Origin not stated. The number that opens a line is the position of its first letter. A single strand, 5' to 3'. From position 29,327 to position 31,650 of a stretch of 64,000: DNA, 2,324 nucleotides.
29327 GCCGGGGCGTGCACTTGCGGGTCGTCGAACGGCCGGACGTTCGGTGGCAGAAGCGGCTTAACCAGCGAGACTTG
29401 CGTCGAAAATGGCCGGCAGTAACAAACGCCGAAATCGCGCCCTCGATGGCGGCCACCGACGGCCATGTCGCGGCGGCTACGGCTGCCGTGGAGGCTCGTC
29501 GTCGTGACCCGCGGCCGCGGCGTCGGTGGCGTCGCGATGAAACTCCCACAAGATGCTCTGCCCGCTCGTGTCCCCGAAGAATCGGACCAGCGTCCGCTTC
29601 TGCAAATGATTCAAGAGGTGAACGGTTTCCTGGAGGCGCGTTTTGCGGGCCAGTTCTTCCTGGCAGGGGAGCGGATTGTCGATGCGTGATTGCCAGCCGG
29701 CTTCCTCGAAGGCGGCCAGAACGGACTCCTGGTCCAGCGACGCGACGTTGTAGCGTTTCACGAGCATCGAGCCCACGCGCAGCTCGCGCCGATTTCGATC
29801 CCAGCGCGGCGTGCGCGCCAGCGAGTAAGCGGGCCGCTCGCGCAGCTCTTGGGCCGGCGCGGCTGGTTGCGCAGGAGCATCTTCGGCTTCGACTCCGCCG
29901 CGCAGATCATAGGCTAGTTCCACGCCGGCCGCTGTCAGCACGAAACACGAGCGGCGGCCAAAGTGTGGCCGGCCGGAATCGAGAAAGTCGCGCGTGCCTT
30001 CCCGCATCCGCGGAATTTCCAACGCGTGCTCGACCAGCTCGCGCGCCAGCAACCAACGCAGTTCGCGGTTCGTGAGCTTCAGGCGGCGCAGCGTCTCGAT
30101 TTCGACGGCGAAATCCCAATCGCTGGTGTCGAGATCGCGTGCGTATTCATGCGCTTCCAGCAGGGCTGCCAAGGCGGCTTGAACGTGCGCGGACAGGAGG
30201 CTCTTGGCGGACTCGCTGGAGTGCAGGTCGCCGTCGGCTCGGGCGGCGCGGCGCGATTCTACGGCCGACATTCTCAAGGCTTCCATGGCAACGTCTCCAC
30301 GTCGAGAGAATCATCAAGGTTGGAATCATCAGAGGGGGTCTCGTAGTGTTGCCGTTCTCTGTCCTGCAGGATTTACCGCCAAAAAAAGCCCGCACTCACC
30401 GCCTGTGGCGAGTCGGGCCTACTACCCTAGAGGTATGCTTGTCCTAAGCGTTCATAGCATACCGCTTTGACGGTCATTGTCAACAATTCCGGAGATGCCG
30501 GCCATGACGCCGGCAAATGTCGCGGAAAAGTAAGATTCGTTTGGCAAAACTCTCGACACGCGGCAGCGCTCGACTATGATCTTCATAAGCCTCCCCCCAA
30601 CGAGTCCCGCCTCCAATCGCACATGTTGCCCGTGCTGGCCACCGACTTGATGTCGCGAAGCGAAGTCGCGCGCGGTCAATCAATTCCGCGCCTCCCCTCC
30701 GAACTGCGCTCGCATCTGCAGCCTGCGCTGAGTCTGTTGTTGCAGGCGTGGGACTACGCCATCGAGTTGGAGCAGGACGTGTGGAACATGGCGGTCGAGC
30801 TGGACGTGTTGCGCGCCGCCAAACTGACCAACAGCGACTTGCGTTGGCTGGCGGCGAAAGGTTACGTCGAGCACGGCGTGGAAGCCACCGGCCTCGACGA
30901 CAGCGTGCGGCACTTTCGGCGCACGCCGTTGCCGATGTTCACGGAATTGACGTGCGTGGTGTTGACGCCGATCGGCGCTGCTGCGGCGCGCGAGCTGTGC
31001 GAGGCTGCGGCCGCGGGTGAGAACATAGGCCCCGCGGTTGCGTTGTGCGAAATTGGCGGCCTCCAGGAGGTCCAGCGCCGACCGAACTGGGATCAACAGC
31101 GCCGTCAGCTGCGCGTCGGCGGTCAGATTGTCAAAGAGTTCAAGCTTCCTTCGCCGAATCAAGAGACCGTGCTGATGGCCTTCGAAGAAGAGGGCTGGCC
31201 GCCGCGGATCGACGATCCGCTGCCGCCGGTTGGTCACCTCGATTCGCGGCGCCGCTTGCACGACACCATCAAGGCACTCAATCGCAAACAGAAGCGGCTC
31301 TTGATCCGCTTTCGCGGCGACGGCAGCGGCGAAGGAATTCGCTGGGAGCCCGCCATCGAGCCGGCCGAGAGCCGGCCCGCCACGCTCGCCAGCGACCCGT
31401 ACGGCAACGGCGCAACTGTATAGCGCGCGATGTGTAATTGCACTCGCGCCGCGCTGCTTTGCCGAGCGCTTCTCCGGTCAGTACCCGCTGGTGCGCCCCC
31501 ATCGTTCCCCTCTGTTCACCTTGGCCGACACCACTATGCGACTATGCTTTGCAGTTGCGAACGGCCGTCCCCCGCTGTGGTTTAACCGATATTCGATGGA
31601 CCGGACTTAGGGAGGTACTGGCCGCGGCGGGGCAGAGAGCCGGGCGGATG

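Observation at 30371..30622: Minus-strand intrinsic terminator and a structured AT-richer segment inside the divergent intergenic region: candidate sRNA or attenuator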

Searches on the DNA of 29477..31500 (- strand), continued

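Call 51: search_rna_families(sources=[L001, L003, L004, L006, L008, L013, L014, L015, L017, L029, L055, L081, L082, L090, L136], threshold=gathering)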
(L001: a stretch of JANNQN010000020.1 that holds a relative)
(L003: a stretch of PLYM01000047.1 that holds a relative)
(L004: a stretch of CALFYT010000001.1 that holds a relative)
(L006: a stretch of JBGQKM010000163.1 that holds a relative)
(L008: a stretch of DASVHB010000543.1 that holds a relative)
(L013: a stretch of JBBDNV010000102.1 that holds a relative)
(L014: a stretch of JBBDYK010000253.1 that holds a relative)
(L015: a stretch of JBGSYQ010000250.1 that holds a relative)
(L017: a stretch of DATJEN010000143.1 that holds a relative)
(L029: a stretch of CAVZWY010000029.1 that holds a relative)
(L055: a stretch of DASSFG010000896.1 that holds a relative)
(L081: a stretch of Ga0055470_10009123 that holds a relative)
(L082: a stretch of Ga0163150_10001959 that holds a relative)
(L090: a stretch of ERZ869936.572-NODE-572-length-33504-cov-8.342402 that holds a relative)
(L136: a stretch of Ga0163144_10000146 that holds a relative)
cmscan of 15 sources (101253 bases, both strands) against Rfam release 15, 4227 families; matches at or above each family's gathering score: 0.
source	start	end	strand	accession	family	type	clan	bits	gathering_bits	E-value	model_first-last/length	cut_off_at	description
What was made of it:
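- On Riboswitch or any Rfam family: No gathering-score match in 15 instance loci (call 51).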

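Call 52: search_with_rna_model(model_id=R1, sources=[window, L001, L002, L003, L004, L006, L013, L014, L015, L017, L029, L081, L082, L090, L136], max_evalue=0.01, make_alignment=true)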
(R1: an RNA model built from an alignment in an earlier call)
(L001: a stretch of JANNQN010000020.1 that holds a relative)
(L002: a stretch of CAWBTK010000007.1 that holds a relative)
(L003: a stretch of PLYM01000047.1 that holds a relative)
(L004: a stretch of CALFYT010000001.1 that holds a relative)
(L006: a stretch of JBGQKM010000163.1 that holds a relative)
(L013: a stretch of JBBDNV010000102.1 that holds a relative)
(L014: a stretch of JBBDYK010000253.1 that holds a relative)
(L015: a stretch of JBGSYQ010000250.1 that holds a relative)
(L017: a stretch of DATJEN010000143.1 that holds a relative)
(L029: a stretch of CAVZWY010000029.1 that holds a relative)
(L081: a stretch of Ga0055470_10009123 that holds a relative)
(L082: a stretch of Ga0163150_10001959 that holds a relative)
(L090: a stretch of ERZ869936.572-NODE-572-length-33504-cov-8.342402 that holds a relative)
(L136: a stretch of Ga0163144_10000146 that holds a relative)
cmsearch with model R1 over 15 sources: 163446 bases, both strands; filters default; matches with E-value up to 0.01: 16.
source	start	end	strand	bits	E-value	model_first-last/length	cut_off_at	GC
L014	3689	3797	-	114.7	1.5e-23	1-109/109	no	0.54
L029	3673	3781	+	110.7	1.2e-22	1-109/109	no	0.53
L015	3687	3794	-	106.6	1e-21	1-109/109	no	0.56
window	30378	30485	-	100.9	2e-20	1-109/109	no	0.54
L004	3806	3913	+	98.4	7.2e-20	1-109/109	no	0.54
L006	3818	3927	+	91.1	3.2e-18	1-109/109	no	0.55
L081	498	604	+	85.1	7.3e-17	1-109/109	no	0.56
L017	3648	3761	-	76.9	5.2e-15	1-109/109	no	0.51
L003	3698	3811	+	68.9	3.4e-13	1-109/109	no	0.56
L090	2283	2386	+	52.9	1.4e-09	1-109/109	no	0.57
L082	2325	2435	+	46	5e-08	1-109/109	no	0.53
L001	3832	3947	+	44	1.4e-07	1-109/109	no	0.57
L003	5908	6023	+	40.7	7.9e-07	1-109/109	no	0.52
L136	2114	2219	-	40.7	7.9e-07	1-109/109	no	0.55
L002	3831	3946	+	39.8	1.2e-06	1-109/109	no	0.58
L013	3809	3917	+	23.5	0.006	1-109/109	no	0.52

Alignment A7: 16 matches aligned to the model, 137 columns, each read 5' to 3' on its own strand. Consensus structure (alignment columns), stored with it:
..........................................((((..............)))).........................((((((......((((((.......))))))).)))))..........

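Call 55: build_rna_model(alignment_id=A7)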
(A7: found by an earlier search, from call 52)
Model R2 built from alignment A7 (16 sequences, 137 columns); structure: stored with the alignment.
model positions 110; base pairs 16; branch points 1; effective number of sequences 5.12; information 0.59 bits per position. Calibrated on 0.2 Mb of random sequence (short: E-values are rough).
structure used (alignment columns):
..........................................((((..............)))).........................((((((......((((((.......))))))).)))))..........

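Call 56: search_with_rna_model(model_id=R2, sources=[window, L001, L002, L003, L004, L005, L006, L007, L008, L009, L010, L011, L012, L013, L014, L015, L016, L017, L018, L019, L020, L021, L022, L023, L024, L025, L026, L027, L028, L029, L030, L031, L032, L033, L034, L035, L036, L037, L038, L039, L040, L041, L042, L043, L044, L045, L046, L047, L048, L049, L050, L051, L052, L053, L054, L055, L056, L057, L058, L059, L060, L061, L062, L063, L064, L065, L066, L067, L068, L069, L070, L071, L072, L073, L074, L075, L076, L077, L078, L079, L080], max_evalue=1)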
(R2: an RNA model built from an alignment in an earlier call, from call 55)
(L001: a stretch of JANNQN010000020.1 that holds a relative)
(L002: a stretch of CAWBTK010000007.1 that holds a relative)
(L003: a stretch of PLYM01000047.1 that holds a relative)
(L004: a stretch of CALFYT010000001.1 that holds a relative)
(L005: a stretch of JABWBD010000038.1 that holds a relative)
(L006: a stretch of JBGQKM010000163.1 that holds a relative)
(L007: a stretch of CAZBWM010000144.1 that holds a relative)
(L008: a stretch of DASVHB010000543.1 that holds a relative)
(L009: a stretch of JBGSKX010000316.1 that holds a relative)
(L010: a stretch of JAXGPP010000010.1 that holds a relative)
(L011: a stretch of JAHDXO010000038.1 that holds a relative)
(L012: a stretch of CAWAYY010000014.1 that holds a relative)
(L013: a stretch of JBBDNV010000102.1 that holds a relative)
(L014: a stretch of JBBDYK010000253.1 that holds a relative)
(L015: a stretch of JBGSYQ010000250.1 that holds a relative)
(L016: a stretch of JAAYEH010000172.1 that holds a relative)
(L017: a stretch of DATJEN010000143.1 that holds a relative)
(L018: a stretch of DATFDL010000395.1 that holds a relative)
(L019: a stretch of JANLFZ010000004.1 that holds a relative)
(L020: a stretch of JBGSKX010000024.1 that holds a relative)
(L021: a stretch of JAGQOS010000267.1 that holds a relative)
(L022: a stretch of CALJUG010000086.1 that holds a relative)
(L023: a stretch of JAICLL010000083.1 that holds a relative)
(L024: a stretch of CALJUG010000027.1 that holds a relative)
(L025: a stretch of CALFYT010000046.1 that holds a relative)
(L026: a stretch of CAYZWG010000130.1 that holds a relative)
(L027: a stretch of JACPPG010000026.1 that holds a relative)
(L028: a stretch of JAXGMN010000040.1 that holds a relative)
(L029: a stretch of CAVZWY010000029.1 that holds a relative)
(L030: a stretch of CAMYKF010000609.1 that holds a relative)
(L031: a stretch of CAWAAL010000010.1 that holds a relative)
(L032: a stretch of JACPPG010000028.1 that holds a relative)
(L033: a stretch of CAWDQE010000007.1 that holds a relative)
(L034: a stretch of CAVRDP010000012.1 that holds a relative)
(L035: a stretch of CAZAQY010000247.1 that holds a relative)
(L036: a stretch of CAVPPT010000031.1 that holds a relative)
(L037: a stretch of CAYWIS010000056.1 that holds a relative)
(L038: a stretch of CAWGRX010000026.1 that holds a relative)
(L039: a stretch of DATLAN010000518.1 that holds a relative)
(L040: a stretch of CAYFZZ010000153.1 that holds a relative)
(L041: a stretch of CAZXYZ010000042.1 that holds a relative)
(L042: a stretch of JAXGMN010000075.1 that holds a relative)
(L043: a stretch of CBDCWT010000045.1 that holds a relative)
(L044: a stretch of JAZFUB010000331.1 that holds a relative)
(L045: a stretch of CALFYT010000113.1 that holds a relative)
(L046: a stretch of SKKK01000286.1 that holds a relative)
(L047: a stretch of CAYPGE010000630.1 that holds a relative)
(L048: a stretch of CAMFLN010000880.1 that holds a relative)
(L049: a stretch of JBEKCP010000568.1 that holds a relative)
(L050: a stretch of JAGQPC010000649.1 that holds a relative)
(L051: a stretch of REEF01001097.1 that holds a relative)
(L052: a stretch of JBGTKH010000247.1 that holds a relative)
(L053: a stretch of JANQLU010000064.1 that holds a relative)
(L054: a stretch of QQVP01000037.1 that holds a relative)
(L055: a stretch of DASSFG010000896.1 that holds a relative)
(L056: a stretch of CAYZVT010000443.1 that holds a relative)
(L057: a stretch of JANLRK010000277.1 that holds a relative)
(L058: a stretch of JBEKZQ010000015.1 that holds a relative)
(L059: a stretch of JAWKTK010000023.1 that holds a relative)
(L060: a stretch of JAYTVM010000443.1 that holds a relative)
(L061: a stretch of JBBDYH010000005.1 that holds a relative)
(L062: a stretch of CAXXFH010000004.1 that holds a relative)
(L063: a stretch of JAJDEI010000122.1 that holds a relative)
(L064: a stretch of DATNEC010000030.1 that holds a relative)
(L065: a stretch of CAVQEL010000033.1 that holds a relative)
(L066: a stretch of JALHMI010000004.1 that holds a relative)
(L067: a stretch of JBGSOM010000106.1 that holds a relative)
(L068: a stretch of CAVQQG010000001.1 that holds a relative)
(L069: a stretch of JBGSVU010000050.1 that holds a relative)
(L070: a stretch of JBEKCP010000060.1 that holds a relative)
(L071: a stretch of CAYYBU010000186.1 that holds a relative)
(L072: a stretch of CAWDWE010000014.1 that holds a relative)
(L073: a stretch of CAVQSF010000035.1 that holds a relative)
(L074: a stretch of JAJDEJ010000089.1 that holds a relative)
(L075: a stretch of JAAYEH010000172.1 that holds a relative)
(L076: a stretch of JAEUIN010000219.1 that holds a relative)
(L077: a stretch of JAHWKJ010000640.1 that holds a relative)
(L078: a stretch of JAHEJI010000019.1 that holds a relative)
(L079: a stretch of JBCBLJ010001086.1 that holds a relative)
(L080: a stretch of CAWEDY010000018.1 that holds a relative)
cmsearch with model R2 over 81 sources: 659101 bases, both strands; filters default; matches with E-value up to 1: 13.
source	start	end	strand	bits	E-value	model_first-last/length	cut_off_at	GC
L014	3689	3797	-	106.3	6.5e-20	1-110/110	no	0.54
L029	3673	3781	+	104.7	1.4e-19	1-110/110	no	0.53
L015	3687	3794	-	101.1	8.4e-19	1-110/110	no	0.56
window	30378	30485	-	96.6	7.4e-18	1-110/110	no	0.54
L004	3806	3913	+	93.1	4.1e-17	1-110/110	no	0.54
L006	3818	3927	+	82.2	8.8e-15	1-110/110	no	0.55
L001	3832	3947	+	75.1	3e-13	1-110/110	no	0.57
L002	3831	3946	+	71.5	1.8e-12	1-110/110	no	0.58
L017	3648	3761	-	69.4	4.7e-12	1-110/110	no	0.51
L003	5908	6023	+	65.9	2.6e-11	1-110/110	no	0.52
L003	3698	3811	+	65.3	3.6e-11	1-110/110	no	0.56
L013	3809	3917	+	58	1.3e-09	1-110/110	no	0.52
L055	3682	3822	+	19.2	0.25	1-110/110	no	0.55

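Call 57: search_with_rna_model(model_id=R2, sources=[L081, L082, L083, L084, L085, L086, L087, L088, L089, L090, L091, L092, L093, L094, L095, L096, L097, L098, L099, L100, L101, L102, L103, L104, L105, L106, L107, L108, L109, L110, L111, L112, L113, L114, L115, L116, L117, L118, L119, L120, L121, L122, L123, L124, L125, L126, L127, L128, L129, L130, L131, L132, L133, L134, L135, L136, L137, L138, L139, L140, L141, L142, L143, L144, L145, L146, L147, L148, L149, L150, L151, L152, L153, L154, L155, L156, L157, L158, L159, L160], max_evalue=1)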
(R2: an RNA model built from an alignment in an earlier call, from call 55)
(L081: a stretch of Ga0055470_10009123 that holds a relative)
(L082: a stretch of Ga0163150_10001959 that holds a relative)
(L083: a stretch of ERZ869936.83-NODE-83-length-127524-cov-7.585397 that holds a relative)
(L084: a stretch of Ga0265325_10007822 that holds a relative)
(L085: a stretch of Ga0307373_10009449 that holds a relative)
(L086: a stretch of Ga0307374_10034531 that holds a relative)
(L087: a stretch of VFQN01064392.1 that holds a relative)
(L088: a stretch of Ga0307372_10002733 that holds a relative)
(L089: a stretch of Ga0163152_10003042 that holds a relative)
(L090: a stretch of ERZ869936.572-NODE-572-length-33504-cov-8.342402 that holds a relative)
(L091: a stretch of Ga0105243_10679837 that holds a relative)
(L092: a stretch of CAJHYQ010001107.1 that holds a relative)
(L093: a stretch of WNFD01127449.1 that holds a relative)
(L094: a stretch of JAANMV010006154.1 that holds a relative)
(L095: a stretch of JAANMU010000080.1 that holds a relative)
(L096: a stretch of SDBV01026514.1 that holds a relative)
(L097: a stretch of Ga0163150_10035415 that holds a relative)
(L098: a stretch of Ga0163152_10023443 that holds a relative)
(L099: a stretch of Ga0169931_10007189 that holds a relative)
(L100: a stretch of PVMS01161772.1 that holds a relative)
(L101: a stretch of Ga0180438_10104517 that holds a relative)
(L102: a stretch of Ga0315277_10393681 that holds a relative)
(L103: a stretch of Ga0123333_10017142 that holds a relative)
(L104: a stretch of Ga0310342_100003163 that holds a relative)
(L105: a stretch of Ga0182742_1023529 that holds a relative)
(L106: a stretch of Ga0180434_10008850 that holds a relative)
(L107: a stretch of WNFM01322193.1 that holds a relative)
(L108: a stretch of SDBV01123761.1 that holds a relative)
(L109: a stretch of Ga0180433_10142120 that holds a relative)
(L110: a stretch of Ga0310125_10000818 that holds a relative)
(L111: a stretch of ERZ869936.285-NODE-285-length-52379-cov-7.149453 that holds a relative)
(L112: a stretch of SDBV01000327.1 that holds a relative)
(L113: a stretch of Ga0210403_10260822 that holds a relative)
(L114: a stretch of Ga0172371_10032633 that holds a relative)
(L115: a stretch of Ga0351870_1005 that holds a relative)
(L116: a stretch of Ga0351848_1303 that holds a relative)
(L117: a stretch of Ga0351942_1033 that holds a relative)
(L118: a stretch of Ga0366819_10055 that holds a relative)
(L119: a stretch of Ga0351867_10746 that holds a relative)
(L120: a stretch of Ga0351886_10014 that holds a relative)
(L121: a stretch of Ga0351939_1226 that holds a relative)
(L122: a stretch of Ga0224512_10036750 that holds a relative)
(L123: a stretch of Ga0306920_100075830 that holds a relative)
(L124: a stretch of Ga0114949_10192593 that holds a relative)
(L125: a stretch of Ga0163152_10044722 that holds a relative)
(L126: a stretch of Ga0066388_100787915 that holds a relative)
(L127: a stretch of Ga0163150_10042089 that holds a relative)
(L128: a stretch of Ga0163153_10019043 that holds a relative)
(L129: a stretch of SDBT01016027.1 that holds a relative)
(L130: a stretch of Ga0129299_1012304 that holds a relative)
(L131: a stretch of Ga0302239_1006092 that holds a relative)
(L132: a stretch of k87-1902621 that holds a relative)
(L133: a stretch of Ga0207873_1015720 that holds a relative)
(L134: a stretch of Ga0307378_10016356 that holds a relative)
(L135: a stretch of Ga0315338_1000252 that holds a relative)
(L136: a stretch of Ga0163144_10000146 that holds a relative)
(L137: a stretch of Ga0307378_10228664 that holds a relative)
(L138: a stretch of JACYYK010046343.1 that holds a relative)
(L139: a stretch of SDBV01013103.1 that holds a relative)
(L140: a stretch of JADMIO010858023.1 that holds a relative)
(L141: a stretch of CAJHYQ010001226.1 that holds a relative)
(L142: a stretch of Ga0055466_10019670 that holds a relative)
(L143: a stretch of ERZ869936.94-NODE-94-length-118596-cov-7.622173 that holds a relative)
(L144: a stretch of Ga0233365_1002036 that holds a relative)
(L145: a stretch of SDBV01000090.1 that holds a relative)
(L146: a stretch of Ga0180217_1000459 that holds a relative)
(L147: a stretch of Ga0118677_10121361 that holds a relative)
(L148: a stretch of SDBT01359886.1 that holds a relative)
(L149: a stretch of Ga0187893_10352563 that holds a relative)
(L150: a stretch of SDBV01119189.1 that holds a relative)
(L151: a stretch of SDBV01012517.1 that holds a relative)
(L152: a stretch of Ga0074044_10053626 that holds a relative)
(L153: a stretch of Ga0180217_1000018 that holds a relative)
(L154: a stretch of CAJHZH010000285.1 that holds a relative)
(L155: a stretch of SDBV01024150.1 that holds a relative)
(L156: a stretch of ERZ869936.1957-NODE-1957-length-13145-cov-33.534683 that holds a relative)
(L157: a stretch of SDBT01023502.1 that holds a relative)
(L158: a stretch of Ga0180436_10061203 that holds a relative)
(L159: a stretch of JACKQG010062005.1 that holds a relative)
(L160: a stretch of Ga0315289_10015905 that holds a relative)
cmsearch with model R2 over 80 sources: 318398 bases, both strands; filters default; matches with E-value up to 1: 7.
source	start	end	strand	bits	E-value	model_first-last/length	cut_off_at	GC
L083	2306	2413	+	93.1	2e-17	1-110/110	no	0.54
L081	498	604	+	91.4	4.7e-17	1-110/110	no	0.56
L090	2283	2386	+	75.1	1.4e-13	1-110/110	no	0.57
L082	2325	2435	+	73.3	3.4e-13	1-110/110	no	0.53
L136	2114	2219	-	61.3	1.2e-10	1-110/110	no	0.55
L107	163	285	+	19.3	0.12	1-110/110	no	0.57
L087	232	340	+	16.9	0.39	1-110/110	no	0.6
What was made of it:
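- Tried and rejected: Second covariance model (R2): it added no new strong members among the 160 loci (calls 56, 57).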

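Call 75: search_with_rna_model(model_id=R2, sources=[L161, L162], max_evalue=1, show_alignments=2)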
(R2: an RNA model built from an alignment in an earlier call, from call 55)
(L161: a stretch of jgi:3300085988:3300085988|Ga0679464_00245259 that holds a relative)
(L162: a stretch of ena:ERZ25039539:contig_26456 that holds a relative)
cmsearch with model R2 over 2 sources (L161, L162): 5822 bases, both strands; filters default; matches with E-value up to 1: 2.
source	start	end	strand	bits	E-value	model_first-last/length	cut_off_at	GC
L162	1307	1413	+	82.2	7.8e-17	1-110/110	no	0.56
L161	1032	1137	+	43.9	1.2e-08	1-110/110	no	0.55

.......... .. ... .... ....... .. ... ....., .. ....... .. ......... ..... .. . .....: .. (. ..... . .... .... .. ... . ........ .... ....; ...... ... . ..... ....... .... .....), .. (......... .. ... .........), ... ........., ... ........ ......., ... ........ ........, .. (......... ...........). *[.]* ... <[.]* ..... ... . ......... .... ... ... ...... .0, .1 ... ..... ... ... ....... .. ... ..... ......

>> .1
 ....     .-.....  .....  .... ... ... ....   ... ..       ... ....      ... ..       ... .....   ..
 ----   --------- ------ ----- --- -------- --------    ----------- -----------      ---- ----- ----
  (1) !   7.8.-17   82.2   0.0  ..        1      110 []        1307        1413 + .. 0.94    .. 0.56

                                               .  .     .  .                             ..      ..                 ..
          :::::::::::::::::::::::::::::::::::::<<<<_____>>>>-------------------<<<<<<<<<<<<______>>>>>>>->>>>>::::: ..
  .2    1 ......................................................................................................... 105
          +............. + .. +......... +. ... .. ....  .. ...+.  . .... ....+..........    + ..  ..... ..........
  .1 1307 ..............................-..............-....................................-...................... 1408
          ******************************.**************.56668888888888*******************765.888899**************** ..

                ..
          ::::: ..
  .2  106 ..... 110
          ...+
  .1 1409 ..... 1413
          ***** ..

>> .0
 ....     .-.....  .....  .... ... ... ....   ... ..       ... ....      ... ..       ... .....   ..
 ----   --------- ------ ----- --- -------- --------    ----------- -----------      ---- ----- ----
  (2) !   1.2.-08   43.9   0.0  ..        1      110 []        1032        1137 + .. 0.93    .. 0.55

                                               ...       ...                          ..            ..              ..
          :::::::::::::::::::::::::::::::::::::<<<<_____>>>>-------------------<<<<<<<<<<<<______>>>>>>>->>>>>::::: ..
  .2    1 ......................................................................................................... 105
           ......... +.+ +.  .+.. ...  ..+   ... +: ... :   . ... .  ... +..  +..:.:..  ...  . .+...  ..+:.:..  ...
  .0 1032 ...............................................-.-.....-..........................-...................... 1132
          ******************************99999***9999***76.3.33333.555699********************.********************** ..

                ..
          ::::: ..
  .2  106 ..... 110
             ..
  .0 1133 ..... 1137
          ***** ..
